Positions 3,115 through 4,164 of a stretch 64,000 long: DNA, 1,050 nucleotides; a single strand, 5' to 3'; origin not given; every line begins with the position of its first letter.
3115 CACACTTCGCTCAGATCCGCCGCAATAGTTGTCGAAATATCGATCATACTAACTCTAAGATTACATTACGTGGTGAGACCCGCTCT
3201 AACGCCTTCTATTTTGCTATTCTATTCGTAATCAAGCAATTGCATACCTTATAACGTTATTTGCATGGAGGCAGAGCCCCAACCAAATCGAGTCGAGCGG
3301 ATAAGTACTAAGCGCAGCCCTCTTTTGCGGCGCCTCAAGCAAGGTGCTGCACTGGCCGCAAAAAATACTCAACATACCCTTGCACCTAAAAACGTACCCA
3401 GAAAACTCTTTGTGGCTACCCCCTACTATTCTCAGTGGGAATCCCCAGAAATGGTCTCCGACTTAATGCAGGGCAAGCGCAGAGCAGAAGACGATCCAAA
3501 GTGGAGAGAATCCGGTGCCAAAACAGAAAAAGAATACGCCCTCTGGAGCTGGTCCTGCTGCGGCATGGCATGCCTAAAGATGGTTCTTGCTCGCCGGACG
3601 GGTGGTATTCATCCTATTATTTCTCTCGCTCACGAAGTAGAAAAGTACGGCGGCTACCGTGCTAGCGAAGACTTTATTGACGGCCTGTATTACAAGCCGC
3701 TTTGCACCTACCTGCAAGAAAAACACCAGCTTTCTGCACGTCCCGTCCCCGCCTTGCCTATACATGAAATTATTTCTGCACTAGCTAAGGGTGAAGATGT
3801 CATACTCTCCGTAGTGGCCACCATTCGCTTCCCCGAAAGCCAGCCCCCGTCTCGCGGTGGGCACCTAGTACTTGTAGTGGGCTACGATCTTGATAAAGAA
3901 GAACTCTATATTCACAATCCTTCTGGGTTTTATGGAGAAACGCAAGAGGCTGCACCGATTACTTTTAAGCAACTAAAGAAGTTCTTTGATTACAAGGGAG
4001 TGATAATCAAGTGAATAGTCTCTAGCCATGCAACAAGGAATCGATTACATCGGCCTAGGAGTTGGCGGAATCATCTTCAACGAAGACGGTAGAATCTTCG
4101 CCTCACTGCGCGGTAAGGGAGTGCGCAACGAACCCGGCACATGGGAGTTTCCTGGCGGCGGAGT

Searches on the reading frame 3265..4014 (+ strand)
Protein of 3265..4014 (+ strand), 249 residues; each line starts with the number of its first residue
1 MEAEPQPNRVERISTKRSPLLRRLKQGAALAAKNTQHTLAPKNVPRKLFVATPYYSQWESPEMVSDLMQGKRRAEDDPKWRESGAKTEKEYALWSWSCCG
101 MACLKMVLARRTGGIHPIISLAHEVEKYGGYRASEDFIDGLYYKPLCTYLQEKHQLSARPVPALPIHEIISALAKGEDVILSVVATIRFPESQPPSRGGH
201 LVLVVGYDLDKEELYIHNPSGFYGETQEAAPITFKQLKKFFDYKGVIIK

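Call 47: search_protein_families(library=pfam, proteins=[window:3265-4014:+], max_evalue=0.0001)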
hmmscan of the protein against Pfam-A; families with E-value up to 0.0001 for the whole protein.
window:3265-4014:+ (249 aa): 2 families
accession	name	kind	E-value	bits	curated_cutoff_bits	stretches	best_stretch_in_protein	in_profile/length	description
PF13529.12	Peptidase_C39_2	-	8.1e-10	39.9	24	1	52-219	3-142/143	Peptidase_C39 like family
PF09778.15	Guanylate_cyc_2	-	9.6e-06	25.5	28.1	0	194-220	157-183/212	Guanylylate cyclase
